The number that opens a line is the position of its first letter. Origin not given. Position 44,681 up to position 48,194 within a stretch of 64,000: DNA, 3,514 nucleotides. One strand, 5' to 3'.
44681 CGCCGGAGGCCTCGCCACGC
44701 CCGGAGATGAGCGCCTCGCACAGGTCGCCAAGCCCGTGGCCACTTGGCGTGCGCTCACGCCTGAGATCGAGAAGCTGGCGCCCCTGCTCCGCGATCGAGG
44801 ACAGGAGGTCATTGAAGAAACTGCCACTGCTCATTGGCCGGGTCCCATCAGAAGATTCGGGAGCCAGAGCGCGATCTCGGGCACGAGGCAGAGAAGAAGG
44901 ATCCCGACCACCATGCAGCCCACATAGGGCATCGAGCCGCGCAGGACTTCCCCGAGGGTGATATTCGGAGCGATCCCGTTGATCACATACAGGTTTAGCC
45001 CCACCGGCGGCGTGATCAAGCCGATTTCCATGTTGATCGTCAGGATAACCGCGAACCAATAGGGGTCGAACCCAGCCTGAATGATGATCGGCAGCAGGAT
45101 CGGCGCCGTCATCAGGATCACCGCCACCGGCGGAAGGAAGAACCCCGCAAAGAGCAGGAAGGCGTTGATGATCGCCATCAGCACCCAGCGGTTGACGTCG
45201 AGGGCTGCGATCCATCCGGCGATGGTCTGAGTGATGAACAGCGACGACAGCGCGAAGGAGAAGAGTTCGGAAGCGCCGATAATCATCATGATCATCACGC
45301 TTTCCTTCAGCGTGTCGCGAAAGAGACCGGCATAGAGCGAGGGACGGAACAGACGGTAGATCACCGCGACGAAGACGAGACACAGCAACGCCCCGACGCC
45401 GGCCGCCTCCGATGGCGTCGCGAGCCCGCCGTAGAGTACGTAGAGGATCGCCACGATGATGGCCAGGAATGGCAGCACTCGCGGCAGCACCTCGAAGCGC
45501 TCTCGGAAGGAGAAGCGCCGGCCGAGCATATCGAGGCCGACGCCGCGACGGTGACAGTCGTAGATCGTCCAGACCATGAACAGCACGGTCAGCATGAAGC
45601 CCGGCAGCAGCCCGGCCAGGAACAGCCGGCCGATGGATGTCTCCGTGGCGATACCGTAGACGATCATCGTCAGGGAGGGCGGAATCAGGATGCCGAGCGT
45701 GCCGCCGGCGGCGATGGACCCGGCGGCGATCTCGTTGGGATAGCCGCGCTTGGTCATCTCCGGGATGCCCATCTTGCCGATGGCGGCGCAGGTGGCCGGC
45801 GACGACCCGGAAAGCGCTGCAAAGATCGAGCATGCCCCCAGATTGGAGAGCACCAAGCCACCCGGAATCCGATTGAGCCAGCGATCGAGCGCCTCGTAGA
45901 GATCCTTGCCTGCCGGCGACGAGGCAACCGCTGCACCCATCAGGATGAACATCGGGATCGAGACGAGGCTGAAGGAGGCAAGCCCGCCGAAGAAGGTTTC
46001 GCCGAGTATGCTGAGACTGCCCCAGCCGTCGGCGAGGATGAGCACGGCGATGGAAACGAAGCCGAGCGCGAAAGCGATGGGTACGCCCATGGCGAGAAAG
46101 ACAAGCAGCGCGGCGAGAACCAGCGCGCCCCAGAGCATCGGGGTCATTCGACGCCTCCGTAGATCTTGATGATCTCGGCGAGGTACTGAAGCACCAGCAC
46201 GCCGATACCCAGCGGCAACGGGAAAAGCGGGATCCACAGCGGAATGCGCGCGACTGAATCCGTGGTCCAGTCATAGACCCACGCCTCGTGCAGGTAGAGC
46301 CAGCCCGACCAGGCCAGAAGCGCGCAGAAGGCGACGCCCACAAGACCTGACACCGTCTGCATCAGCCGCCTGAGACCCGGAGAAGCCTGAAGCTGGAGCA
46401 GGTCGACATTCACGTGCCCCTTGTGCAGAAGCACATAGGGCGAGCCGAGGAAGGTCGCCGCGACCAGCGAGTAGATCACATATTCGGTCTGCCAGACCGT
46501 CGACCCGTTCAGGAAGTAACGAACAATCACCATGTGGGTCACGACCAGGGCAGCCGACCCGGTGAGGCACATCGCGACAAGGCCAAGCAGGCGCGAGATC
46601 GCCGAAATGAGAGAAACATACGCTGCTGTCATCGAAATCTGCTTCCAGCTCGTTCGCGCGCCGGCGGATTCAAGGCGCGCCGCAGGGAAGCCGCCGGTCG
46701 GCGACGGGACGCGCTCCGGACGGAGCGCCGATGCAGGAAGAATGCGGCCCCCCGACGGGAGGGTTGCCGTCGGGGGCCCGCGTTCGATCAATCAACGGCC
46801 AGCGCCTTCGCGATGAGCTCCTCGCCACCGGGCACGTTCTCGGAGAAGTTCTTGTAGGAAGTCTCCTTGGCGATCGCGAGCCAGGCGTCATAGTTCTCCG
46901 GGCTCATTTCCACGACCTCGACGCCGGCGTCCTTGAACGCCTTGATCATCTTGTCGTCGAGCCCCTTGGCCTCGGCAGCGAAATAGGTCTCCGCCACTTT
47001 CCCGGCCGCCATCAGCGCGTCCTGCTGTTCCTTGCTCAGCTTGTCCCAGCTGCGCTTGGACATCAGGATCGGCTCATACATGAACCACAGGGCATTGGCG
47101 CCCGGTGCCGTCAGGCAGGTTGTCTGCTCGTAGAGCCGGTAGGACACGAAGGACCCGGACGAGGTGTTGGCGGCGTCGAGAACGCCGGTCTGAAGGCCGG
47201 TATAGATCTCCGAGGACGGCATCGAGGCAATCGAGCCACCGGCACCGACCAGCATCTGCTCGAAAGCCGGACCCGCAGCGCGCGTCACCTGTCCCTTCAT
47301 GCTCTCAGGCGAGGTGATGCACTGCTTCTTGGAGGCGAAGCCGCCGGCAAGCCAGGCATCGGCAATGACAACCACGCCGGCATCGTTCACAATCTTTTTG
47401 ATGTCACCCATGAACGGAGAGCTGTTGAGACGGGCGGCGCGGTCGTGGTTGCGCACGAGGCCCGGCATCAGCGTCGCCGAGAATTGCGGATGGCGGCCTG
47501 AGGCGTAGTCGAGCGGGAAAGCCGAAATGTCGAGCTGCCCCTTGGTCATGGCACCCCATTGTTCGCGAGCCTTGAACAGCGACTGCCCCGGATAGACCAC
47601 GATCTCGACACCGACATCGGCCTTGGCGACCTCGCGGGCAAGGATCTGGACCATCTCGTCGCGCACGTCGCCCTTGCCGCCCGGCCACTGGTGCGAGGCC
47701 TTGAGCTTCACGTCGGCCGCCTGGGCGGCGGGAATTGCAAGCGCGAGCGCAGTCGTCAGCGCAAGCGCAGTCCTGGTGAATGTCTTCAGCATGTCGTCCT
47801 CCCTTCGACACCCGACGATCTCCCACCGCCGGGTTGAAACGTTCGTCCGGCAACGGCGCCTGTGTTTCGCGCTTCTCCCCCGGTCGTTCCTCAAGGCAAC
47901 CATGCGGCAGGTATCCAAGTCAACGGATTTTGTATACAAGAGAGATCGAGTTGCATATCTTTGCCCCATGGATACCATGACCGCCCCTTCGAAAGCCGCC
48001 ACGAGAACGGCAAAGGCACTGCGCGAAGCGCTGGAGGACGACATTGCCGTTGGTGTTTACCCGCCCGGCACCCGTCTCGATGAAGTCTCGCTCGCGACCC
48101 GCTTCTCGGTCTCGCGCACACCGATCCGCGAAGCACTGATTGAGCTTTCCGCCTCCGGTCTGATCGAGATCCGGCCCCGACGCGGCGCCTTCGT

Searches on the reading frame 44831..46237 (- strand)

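Call 78: search_protein_families(library=pfam, proteins=[window:44831-46237:-], max_evalue=0.00001)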
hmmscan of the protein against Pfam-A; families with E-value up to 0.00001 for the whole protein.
window:44831-46237:- (468 aa): 1 family
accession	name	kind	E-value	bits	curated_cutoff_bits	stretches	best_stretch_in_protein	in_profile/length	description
PF06808.19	DctM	-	2.3e-96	323.6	23.8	1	41-455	1-413/413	Tripartite ATP-independent periplasmic transporter, DctM component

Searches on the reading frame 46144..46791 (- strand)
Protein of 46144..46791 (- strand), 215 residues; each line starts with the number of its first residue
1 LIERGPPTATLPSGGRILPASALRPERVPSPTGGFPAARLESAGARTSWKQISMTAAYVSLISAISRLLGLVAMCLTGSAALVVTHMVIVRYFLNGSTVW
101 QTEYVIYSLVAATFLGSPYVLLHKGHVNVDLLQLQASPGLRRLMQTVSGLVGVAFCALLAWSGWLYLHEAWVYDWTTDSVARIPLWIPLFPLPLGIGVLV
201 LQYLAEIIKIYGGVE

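Call 78: search_protein_families(library=pfam, proteins=[window:46144-46791:-], max_evalue=0.00001)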
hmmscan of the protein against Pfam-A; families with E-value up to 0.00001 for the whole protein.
window:46144-46791:- (215 aa): 1 family
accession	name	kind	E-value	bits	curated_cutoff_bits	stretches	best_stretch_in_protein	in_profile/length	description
PF04290.18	DctQ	-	8e-29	100.6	28.3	1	81-209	2-128/132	Tripartite ATP-independent periplasmic transporters, DctQ component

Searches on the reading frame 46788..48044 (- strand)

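Call 78: search_protein_families(library=pfam, proteins=[window:46788-48044:-], max_evalue=0.00001)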
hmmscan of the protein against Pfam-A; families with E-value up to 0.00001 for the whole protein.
window:46788-48044:- (418 aa): 1 family
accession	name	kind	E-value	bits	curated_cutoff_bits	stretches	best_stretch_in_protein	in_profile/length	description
PF03480.18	DctP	-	1e-35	123.9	23.4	1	145-401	29-284/286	Bacterial extracellular solute-binding protein, family 7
